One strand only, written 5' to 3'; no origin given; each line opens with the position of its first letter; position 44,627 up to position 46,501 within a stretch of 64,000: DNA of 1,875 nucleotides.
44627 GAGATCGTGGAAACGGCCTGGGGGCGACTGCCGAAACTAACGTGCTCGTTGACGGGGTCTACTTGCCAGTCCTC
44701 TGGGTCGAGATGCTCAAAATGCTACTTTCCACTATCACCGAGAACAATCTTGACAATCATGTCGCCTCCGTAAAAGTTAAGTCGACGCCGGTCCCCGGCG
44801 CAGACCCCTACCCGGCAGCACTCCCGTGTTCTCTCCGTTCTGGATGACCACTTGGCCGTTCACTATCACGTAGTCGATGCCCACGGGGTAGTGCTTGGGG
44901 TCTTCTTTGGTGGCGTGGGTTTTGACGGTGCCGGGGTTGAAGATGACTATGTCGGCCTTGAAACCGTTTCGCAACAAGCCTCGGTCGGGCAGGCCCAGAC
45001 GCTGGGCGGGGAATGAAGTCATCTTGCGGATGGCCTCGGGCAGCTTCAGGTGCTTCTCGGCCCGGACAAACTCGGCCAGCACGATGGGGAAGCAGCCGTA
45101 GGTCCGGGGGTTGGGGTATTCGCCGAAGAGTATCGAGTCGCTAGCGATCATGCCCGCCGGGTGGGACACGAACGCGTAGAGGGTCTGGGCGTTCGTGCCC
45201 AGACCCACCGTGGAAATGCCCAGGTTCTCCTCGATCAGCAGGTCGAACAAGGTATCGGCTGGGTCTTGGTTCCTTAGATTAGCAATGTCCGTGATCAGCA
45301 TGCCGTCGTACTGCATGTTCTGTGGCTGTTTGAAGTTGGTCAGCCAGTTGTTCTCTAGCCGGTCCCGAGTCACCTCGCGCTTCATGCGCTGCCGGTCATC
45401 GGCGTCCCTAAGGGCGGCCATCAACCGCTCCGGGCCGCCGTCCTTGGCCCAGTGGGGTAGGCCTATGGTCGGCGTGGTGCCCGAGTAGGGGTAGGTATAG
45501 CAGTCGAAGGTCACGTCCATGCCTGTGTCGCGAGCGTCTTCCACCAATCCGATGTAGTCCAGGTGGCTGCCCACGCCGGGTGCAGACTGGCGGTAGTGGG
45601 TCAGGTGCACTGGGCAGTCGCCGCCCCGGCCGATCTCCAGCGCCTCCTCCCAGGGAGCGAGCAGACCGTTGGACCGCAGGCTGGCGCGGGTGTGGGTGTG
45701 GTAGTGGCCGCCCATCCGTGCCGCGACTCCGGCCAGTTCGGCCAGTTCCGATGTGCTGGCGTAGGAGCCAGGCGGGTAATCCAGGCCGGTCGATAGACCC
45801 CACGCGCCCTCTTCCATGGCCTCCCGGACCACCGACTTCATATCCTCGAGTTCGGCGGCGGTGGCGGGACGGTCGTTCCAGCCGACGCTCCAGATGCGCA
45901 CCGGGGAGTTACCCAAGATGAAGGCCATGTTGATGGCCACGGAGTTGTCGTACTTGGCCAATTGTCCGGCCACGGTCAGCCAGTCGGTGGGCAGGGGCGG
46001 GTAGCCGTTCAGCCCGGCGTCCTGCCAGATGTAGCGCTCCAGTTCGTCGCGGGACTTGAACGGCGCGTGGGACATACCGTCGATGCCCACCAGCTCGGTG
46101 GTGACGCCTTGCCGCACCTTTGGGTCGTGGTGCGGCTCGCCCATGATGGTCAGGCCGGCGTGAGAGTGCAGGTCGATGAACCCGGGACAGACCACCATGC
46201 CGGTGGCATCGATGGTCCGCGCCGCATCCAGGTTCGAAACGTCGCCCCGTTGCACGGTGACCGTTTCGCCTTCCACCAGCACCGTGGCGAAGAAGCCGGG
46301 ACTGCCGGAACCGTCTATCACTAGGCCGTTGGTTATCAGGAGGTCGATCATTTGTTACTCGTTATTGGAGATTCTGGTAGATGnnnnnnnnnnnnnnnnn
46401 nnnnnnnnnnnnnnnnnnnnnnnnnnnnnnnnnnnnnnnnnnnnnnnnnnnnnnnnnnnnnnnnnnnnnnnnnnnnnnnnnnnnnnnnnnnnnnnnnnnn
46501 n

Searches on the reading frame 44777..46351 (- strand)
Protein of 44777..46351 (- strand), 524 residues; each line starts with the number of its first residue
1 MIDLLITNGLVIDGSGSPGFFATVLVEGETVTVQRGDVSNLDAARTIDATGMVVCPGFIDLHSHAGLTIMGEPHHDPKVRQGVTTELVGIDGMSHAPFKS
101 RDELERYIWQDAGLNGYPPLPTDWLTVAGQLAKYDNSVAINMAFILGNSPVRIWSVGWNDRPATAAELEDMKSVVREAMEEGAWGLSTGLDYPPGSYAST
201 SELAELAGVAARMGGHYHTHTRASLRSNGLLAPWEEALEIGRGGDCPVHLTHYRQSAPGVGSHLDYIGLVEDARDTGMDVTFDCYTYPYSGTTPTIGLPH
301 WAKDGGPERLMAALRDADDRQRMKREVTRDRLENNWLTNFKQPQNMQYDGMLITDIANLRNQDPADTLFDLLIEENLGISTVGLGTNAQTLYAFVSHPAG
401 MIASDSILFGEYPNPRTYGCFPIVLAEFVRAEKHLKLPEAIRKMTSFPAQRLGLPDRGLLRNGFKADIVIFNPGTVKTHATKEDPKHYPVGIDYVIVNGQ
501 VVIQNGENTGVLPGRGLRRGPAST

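Call 12: search_protein_families(library=pfam, proteins=[window:44777-46351:-])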
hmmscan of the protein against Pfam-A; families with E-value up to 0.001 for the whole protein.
window:44777-46351:- (524 aa): 2 families
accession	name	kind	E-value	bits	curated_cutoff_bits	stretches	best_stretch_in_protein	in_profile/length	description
PF07969.17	Amidohydro_3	-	7.8e-27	95.3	29.7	1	45-503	1-472/472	Amidohydrolase family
PF01979.26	Amidohydro_1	-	1.4e-10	41.4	25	1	430-502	276-345/345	Amidohydrolase family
